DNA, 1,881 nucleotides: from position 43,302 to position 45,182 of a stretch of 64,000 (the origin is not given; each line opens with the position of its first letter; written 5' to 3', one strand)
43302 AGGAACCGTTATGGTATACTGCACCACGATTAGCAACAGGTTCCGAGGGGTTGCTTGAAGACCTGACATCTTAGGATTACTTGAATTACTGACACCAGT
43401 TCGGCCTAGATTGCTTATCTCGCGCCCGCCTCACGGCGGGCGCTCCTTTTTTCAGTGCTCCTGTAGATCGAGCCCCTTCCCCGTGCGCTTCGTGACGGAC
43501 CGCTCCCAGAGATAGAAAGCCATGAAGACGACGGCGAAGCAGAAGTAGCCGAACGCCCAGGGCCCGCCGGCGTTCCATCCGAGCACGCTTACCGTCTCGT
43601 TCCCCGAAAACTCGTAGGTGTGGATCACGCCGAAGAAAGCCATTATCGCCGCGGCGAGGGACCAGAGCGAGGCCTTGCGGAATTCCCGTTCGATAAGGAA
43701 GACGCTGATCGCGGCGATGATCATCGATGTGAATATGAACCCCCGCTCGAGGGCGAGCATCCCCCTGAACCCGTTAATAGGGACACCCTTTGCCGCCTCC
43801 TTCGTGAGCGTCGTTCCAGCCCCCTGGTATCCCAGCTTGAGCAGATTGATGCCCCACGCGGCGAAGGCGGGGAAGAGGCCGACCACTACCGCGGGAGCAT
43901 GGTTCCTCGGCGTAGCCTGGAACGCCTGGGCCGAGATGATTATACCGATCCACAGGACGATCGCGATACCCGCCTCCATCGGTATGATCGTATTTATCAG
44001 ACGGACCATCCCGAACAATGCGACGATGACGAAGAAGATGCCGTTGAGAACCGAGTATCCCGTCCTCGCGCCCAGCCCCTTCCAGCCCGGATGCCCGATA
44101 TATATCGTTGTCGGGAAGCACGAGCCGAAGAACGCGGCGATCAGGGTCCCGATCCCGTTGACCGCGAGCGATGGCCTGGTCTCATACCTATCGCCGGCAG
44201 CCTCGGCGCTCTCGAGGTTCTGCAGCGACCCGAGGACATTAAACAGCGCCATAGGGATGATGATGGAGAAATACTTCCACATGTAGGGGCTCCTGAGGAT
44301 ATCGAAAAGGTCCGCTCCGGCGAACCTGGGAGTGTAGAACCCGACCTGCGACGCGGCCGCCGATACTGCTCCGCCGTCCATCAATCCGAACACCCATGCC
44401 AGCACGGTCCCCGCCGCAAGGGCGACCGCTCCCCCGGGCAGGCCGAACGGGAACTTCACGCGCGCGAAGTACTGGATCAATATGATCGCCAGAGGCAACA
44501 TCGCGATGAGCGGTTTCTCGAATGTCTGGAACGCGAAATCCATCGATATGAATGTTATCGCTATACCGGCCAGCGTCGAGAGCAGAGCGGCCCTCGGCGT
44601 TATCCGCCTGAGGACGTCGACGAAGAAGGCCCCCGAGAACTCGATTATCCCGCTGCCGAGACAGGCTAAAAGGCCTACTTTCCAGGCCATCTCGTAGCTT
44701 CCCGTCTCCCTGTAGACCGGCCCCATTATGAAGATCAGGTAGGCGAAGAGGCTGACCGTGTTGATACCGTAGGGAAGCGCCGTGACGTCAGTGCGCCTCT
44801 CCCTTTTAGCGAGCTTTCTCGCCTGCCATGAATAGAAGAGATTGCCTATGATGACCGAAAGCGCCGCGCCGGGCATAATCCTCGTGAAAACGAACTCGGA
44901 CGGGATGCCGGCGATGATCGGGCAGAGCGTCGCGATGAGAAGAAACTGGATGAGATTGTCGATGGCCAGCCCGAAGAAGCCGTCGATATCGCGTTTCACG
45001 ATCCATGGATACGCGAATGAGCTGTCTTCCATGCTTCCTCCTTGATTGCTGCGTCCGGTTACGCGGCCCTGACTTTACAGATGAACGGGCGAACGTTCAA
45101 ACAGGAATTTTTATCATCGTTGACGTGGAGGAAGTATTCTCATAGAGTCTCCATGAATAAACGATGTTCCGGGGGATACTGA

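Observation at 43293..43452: Stand-alone ~125-nt transcript candidate with consensus promoter and intrinsic terminator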

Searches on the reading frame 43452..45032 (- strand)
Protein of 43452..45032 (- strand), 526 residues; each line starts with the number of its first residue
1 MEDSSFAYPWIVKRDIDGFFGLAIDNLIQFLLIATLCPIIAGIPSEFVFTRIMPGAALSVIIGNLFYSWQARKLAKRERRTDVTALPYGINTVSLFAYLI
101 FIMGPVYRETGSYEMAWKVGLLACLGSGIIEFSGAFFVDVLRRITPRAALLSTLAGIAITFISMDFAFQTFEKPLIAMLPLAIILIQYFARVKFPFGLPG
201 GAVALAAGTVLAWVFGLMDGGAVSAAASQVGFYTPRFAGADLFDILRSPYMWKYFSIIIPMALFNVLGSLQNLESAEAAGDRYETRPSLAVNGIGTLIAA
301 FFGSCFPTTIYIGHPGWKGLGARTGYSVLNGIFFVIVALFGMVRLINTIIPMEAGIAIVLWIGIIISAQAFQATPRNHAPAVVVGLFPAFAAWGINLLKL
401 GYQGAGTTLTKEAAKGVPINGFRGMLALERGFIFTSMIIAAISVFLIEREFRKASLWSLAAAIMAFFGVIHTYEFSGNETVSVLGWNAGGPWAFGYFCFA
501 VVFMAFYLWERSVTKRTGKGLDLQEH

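Call 7: search_protein_families(library=pfam, proteins=[window:43452-45032:-])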
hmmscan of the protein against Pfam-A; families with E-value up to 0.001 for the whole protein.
window:43452-45032:- (526 aa): 0 families

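Call 10: find_encoding_contigs(protein=window:43452-45032:-, flank=3000, max_places=10)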
Protein window:43452-45032:- (526 aa): 6 contigs read that carry it; 5 places shown.
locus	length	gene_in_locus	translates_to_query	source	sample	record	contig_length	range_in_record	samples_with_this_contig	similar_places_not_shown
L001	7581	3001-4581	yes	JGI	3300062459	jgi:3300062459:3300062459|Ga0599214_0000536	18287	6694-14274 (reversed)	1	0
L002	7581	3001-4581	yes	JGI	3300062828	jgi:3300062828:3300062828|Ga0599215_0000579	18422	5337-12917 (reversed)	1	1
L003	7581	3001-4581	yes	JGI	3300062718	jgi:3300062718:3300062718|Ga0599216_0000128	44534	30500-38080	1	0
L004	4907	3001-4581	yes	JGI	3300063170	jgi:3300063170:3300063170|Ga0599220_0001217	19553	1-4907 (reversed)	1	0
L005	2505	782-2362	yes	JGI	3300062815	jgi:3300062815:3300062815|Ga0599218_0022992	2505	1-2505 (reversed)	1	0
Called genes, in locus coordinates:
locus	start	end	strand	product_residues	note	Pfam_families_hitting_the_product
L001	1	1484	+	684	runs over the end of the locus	PF00930:DPPIV_N (faint), PF26550:Tricorn_2nd (faint), PF26549:Tricorn_N, PF07676:PD40, PF26549:Tricorn_N (weak), PF01738:DLH, PF20434:BD-FAE (weak), PF00326:Peptidase_S9, +4 more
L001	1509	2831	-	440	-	PF02369:Big_1 (weak)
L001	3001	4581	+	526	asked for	-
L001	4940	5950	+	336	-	PF00158:Sigma54_activat, PF14532:Sigma54_activ_2, PF07728:AAA_5, PF25601:AAA_lid_14, PF02954:HTH_8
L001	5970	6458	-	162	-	PF04008:Adenosine_kin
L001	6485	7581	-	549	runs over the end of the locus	PF01590:GAF, PF13185:GAF_2, PF13492:GAF_3, PF00158:Sigma54_activat, PF14532:Sigma54_activ_2, PF25601:AAA_lid_14, PF02954:HTH_8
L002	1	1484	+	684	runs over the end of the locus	PF00930:DPPIV_N (faint), PF26550:Tricorn_2nd (faint), PF26549:Tricorn_N, PF07676:PD40, PF26549:Tricorn_N (weak), PF01738:DLH, PF20434:BD-FAE (weak), PF00326:Peptidase_S9, +4 more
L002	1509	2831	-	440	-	PF02369:Big_1 (weak)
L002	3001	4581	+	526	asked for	-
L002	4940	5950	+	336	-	PF00158:Sigma54_activat, PF14532:Sigma54_activ_2, PF07728:AAA_5, PF25601:AAA_lid_14, PF02954:HTH_8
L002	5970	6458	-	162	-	PF04008:Adenosine_kin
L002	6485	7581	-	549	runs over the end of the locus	PF01590:GAF, PF13185:GAF_2, PF13492:GAF_3, PF00158:Sigma54_activat, PF14532:Sigma54_activ_2, PF25601:AAA_lid_14, PF02954:HTH_8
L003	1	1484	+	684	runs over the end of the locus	PF00930:DPPIV_N (faint), PF26550:Tricorn_2nd (faint), PF26549:Tricorn_N, PF07676:PD40, PF26549:Tricorn_N (weak), PF01738:DLH, PF20434:BD-FAE (weak), PF00326:Peptidase_S9, +4 more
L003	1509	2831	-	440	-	PF02369:Big_1 (weak)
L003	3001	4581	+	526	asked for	-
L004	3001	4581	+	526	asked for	-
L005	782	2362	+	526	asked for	-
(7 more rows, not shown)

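Call 13: find_homologous_proteins(query=window:43452-45032:-, max_evalue=1e-20)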
Query window:43452-45032:- (526 aa): 7548 proteins with E <= 1e-20 among 8000 candidates; the best 120 are listed.
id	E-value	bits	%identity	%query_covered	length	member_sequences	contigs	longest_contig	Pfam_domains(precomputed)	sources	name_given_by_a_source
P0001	0.0e+0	1074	90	100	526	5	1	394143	-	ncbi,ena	-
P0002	0.0e+0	1063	89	100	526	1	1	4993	-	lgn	-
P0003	0.0e+0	1057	88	100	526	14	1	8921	-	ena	-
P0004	0.0e+0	1056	89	100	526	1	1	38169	-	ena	-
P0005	0.0e+0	1054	89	100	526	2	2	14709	-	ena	-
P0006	7.8e-291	984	81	100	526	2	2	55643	-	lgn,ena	-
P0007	1.2e-285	967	81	100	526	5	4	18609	-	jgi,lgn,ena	jgi:AGZA family xanthine/uracil permease-like MFS transporter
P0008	3.7e-283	958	80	100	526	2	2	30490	-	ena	-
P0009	8.3e-282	954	81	97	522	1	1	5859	-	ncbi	-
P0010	1.3e-281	953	82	99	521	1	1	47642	-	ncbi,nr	ncbi:MAG: NCS2 family permease [Candidatus Krumholzibacteriota bacterium]|nr:NCS2 family permease [C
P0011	3.7e-280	948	81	99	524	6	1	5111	-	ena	-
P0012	1.9e-279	946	80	99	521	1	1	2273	-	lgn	-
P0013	3.6e-279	945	81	100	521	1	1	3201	-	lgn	-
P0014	1.1e-278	944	81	98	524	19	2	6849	-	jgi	jgi:AGZA family xanthine/uracil permease-like MFS transporter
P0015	3.4e-278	942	80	99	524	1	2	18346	-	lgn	-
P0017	1.2e-274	930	80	97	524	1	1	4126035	-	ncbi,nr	ncbi:MAG: NCS2 family permease [bacterium]|nr:MAG: NCS2 family permease [bacterium]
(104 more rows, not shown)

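Call 14: search_protein_families(library=ncbifam, proteins=[window:43452-45032:-], max_evalue=0.01)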
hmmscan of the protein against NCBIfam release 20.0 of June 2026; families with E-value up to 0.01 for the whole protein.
window:43452-45032:- (526 aa): 0 families

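Call 15: find_related_loci(query=window:43452-45032:-, collection=genome_contigs, flank=4000)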
Query window:43452-45032:- (526 aa) in genome_contigs; peptide patterns used: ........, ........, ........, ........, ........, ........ (x = any residue, [..] = any of these).
600 stretches matched a pattern (row limit reached: there are more); 594 encode a relative of the query (tblastn E <= 1e-3); the best 80 are kept; 80 distinct loci.
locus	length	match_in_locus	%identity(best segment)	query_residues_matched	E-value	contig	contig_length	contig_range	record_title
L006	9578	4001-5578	89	1-526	0e+0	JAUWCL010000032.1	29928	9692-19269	MAG: Candidatus Krumholzibacteriota bacterium isolate CSMAG_2137 CSMAG_2137_k141_1639205_length_29928_cov_32.0000, whole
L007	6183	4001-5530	77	8-518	0e+0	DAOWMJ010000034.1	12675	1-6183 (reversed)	MAG TPA_asm: Candidatus Latescibacterota bacterium isolate CSMAG_2999 CSMAG_2999_k141_312313_length_12675_cov_145.2626,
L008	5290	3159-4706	74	3-521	0e+0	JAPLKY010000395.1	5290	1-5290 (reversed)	MAG: Candidatus Krumholzibacteriia bacterium isolate LacPavin_0920_SED1_MAG_62_8 LacPavin_0920_SED1_scaffold_213373, who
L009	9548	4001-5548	79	1-516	0e+0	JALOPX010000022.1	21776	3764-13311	MAG: Candidatus Krumholzibacteriia bacterium isolate Prado140 scaffold_2569, whole genome shotgun sequence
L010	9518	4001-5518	59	7-511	0e+0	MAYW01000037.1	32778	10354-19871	MAG: Candidatus Scalindua rubra isolate BSI-1 SCARUB_contig000037, whole genome shotgun sequence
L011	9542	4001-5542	55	1-511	0e+0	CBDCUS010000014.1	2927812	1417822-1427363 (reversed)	MAG: Candidatus Scalinduaceae bacterium isolate 06c2e644-e4ca-4b95-b966-bf5aaa188cb2 genome assembly, contig: contig_14,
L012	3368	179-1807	53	5-505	0e+0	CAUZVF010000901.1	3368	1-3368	MAG: Planctomycetota bacterium isolate CB6_Bottom.34 genome assembly, contig: Ga0310122_10025742, whole genome shotgun s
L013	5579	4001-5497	56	7-479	0e+0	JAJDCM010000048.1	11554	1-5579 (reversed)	MAG: Planctomycetota bacterium isolate OFTM205 OFTM205_47, whole genome shotgun sequence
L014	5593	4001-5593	56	4-503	0e+0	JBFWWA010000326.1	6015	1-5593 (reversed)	MAG: Planctomycetaceae bacterium isolate CA_2019_TPBS_106 NODE_47298_length_6015_cov_3.227072_TPBS, whole genome shotgun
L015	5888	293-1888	54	9-514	7e-175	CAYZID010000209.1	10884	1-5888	MAG TPA_asm: uncultured Myxococcales bacterium isolate binchicken_co64_124 genome assembly, contig: NODE_4474_length_108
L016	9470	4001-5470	56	12-479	1e-174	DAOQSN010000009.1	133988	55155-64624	MAG TPA_asm: Phycisphaerae bacterium isolate AMR_MDS_1165 NODE_131_length_133988_cov_11.323624, whole genome shotgun seq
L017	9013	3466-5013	54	4-478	7e-174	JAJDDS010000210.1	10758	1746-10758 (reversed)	MAG: Phycisphaerae bacterium isolate OFTM321 OFTM321_209, whole genome shotgun sequence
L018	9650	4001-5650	53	12-512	9e-174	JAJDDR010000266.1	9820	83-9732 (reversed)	MAG: Phycisphaerae bacterium isolate OFTM285 OFTM285_265, whole genome shotgun sequence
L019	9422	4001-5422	56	1-476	4e-173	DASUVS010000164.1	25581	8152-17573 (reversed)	MAG TPA_asm: Candidatus Binatia bacterium isolate SMAG_U1821 k141_1375984, whole genome shotgun sequence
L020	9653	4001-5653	51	2-526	4e-173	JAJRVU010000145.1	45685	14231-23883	MAG: Planctomycetota bacterium isolate Dive96_bin10.66 k141_1465839, whole genome shotgun sequence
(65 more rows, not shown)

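Call 22: find_encoding_contigs(protein=P0001, flank=3000, max_places=2)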
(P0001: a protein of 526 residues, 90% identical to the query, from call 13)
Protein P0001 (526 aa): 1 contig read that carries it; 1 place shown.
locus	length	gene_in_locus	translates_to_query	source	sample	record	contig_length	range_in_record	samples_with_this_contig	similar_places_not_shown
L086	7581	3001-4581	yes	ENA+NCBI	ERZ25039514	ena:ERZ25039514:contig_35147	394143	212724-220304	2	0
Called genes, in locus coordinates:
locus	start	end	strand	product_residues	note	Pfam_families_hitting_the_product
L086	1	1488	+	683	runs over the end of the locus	PF26550:Tricorn_2nd (faint), PF00930:DPPIV_N (faint), PF07676:PD40, PF26549:Tricorn_N, PF01738:DLH, PF02129:Peptidase_S15 (weak), PF20434:BD-FAE (weak), PF00326:Peptidase_S9, +3 more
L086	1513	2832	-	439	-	PF02369:Big_1 (weak)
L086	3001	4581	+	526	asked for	-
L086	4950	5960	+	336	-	PF00158:Sigma54_activat, PF14532:Sigma54_activ_2, PF00004:AAA (weak), PF07728:AAA_5 (weak), PF25601:AAA_lid_14, PF02954:HTH_8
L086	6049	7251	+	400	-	PF00365:PFK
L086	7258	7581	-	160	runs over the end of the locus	PF04008:Adenosine_kin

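Call 23: find_encoding_contigs(protein=P0006, flank=3000, max_places=2)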
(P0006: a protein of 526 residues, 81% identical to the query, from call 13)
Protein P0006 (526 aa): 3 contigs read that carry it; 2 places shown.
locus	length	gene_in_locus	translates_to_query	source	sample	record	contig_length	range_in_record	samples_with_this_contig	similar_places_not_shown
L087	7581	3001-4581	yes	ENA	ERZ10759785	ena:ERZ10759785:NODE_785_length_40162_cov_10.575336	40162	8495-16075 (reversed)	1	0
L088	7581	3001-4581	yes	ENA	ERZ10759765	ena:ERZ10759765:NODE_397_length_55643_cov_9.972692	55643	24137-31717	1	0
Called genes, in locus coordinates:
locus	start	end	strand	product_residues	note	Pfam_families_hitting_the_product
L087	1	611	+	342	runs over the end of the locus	PF00586:AIRS, PF02769:AIRS_C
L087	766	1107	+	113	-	PF01740:STAS, PF13466:STAS_2 (weak)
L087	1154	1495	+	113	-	PF01740:STAS, PF13466:STAS_2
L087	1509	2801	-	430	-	PF02369:Big_1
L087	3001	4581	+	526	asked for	-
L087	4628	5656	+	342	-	PF00158:Sigma54_activat, PF14532:Sigma54_activ_2, PF07728:AAA_5 (weak), PF25601:AAA_lid_14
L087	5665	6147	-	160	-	PF04008:Adenosine_kin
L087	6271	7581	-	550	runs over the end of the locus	PF01590:GAF, PF13185:GAF_2, PF13492:GAF_3, PF00158:Sigma54_activat, PF14532:Sigma54_activ_2, PF07728:AAA_5 (weak), PF25601:AAA_lid_14, PF02954:HTH_8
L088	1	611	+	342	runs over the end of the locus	PF00586:AIRS, PF02769:AIRS_C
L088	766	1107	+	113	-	PF01740:STAS, PF13466:STAS_2 (weak)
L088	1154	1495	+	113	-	PF01740:STAS, PF13466:STAS_2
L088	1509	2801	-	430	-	PF02369:Big_1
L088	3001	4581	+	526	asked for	-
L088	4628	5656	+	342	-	PF00158:Sigma54_activat, PF14532:Sigma54_activ_2, PF07728:AAA_5 (weak), PF25601:AAA_lid_14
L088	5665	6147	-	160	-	PF04008:Adenosine_kin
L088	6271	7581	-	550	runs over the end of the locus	PF01590:GAF, PF13185:GAF_2, PF13492:GAF_3, PF00158:Sigma54_activat, PF14532:Sigma54_activ_2, PF07728:AAA_5 (weak), PF25601:AAA_lid_14, PF02954:HTH_8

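Call 24: find_encoding_contigs(protein=P0017, flank=3000, max_places=2)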
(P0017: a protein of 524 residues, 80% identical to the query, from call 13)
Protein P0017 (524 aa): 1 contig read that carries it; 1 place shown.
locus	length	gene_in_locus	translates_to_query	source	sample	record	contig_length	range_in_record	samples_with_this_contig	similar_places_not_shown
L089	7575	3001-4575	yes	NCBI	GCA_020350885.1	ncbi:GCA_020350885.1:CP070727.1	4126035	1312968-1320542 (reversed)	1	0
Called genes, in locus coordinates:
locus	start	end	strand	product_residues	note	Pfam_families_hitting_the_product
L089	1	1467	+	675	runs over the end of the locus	PF26550:Tricorn_2nd, PF00930:DPPIV_N (faint), PF25174:Beta-prop_THOC3 (faint), PF26549:Tricorn_N, PF07676:PD40, PF26549:Tricorn_N, PF01738:DLH, PF00326:Peptidase_S9, +2 more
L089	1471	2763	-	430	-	PF02369:Big_1 (weak)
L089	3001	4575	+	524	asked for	-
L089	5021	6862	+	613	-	PF00158:Sigma54_activat, PF14532:Sigma54_activ_2, PF07728:AAA_5 (weak), PF25601:AAA_lid_14, PF02954:HTH_8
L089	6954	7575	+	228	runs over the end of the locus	-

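Call 25: find_encoding_contigs(protein=P0010, flank=3000, max_places=2)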
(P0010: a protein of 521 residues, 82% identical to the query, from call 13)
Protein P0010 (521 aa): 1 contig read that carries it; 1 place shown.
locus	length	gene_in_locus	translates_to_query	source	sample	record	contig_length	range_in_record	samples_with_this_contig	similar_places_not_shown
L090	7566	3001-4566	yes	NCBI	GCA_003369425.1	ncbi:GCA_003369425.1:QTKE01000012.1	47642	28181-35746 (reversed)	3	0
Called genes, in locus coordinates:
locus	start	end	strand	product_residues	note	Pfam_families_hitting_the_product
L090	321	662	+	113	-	PF01740:STAS, PF13466:STAS_2 (weak)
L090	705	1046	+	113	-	PF01740:STAS, PF13466:STAS_2 (weak)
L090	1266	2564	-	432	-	PF02369:Big_1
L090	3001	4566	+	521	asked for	-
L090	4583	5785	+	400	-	PF12038:QTMAN_N, PF00534:Glycos_transf_1 (weak)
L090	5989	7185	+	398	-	PF25973:BSH_CzcB (weak), PF25876:HH_MFP_RND, PF25954:Beta-barrel_RND_2, PF25990:Beta-barrel_YknX, PF25989:YknX_C (weak)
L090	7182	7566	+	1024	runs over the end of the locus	PF00873:ACR_tran, PF03176:MMPL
